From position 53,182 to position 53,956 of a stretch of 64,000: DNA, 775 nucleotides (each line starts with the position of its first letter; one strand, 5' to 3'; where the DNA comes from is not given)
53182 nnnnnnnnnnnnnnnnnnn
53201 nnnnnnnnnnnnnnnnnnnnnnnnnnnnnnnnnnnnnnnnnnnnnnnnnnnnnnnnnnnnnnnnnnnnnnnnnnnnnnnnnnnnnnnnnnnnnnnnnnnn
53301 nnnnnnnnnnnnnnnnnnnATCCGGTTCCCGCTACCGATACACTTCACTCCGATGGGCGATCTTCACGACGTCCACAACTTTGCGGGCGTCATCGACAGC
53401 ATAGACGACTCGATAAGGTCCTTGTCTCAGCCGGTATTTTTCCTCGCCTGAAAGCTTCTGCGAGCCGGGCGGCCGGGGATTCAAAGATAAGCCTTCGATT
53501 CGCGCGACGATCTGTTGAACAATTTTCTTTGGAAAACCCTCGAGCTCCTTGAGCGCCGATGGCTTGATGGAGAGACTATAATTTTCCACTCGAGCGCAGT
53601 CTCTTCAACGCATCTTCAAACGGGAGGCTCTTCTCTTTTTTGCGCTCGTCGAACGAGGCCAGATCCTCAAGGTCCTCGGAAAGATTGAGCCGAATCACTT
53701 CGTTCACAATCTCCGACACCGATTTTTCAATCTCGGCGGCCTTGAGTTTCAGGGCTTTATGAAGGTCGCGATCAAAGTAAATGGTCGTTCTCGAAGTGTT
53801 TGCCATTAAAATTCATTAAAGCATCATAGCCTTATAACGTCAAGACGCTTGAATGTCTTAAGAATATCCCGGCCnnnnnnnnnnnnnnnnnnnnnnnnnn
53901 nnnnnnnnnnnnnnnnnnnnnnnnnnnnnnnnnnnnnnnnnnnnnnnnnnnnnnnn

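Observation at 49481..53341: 3.7-kb cargo with two secreted-protein genes flanked by near-identical 80-bp direct repeats of an MDR oxidoreductase 3' end, with a RelE/RHH module at the border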

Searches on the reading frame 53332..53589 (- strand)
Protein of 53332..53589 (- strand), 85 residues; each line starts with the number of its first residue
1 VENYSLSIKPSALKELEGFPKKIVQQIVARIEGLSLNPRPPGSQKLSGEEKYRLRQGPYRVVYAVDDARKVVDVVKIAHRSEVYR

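Call 10: search_protein_families(library=pfam, proteins=[window:53332-53589:-], max_evalue=0.01)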
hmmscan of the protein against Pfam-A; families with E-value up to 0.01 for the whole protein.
window:53332-53589:- (85 aa): 2 families
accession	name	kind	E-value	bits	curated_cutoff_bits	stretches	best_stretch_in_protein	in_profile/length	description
PF05016.21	ParE_toxin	-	6e-12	46.4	23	1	7-84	2-89/89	ParE toxin of type II toxin-antitoxin system, parDE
PF05973.20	Gp49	-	0.0016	18.9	23.9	1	14-72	1-65/90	Phage derived protein Gp49-like (DUF891)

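Call 32: find_encoding_contigs(protein=window:53332-53589:-, flank=6000, max_places=10)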
Protein window:53332-53589:- (85 aa): 4 contigs read that carry it; 4 places shown.
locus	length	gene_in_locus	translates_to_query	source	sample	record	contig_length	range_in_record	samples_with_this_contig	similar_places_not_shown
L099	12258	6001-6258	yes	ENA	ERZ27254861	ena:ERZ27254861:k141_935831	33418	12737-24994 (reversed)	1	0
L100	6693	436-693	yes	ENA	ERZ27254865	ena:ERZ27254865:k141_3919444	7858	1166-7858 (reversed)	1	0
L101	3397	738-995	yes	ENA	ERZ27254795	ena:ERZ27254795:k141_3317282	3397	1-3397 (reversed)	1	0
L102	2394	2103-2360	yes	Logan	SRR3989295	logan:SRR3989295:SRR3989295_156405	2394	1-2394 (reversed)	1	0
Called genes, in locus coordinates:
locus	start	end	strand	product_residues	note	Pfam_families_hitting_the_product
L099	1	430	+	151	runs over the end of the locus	-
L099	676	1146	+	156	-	PF12844:HTH_19 (weak), PF13560:HTH_31, PF01381:HTH_3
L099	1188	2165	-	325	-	PF01916:DS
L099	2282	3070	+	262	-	PF00378:ECH_1, PF16113:ECH_2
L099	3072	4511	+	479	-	PF00171:Aldedh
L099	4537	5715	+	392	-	PF00108:Thiolase_N, PF00109:ketoacyl-synt, PF02803:Thiolase_C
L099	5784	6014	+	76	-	PF22180:RH3_dom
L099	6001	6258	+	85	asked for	PF05016:ParE_toxin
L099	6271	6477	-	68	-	PF13602:ADH_zinc_N_2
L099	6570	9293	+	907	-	PF01244:Peptidase_M19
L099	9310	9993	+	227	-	-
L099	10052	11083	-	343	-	PF08240:ADH_N, PF00107:ADH_zinc_N, PF13602:ADH_zinc_N_2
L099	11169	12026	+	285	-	PF04909:Amidohydro_2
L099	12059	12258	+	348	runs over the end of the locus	PF08240:ADH_N, PF00107:ADH_zinc_N, PF13602:ADH_zinc_N_2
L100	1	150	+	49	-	?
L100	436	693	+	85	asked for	PF05016:ParE_toxin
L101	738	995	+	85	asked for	PF05016:ParE_toxin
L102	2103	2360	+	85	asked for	PF05016:ParE_toxin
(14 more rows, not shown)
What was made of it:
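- On Site-specific integrative element of the e14 / phage 21 type (3'-end-replacing integration in a protein gene): All five datasets are occupied (call 32).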

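Call 56: search_protein_families(library=phrogs, proteins=[window:53332-53589:-], max_evalue=0.001)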
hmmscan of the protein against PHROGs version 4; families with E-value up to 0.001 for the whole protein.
window:53332-53589:- (85 aa): 2 families
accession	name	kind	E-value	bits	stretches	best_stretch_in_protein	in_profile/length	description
phrog_1213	-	moron, auxiliary metabolic gene and host takeover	2.6e-18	67.4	1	3-85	2-88/88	RelE-like toxin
phrog_2455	-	unknown function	0.00079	20.7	0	22-82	33-93/99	-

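Call 57: search_protein_families(library=padloc, proteins=[window:53332-53589:-], max_evalue=0.001)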
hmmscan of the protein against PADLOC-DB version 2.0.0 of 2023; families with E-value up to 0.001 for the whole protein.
window:53332-53589:- (85 aa): 0 families

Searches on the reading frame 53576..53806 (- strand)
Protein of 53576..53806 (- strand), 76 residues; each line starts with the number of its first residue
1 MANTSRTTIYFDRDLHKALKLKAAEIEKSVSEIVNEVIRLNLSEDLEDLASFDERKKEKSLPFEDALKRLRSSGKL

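Call 10: search_protein_families(library=pfam, proteins=[window:53576-53806:-], max_evalue=0.01)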
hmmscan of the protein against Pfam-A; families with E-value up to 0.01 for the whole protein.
window:53576-53806:- (76 aa): 3 families
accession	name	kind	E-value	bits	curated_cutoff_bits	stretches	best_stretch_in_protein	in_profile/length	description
PF07764.18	Omega_Repress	-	0.0018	18.9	33.3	1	8-42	24-58/59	Omega Transcriptional Repressor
PF22180.2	RH3_dom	-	0.0018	18.7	27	1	6-49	9-52/66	RH3 domain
PF01402.27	RHH_1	-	0.003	17.9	20.5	1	6-40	1-35/39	Ribbon-helix-helix protein, copG family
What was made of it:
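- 53576..53806 (-): Ribbon-helix-helix antitoxin candidate, overlapping relE by 14 nt. Weak Pfam RHH_1 / RH3_dom / Omega_Repress matches below the curated cut-offs (call 10).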

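Call 56: search_protein_families(library=phrogs, proteins=[window:53576-53806:-], max_evalue=0.001)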
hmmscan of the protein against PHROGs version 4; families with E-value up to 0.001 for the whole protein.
window:53576-53806:- (76 aa): 4 families
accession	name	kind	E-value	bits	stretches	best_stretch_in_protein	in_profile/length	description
phrog_2639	-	transcription regulation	4.4e-06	27.8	1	3-44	36-77/91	Arc-like repressor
phrog_3180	-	transcription regulation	0.00012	23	1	11-42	12-43/50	Arc-like repressor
phrog_582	-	transcription regulation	0.00013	23.2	1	3-45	56-98/105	Arc-like repressor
phrog_11411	-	transcription regulation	0.00073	20.5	0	5-49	10-54/73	Arc-like repressor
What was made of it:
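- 53576..53806 (-): PHROG Arc-like repressor 4e-06 (call 56).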

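Call 57: search_protein_families(library=padloc, proteins=[window:53576-53806:-], max_evalue=0.001)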
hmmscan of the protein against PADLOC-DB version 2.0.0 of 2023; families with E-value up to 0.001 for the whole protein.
window:53576-53806:- (76 aa): 0 families
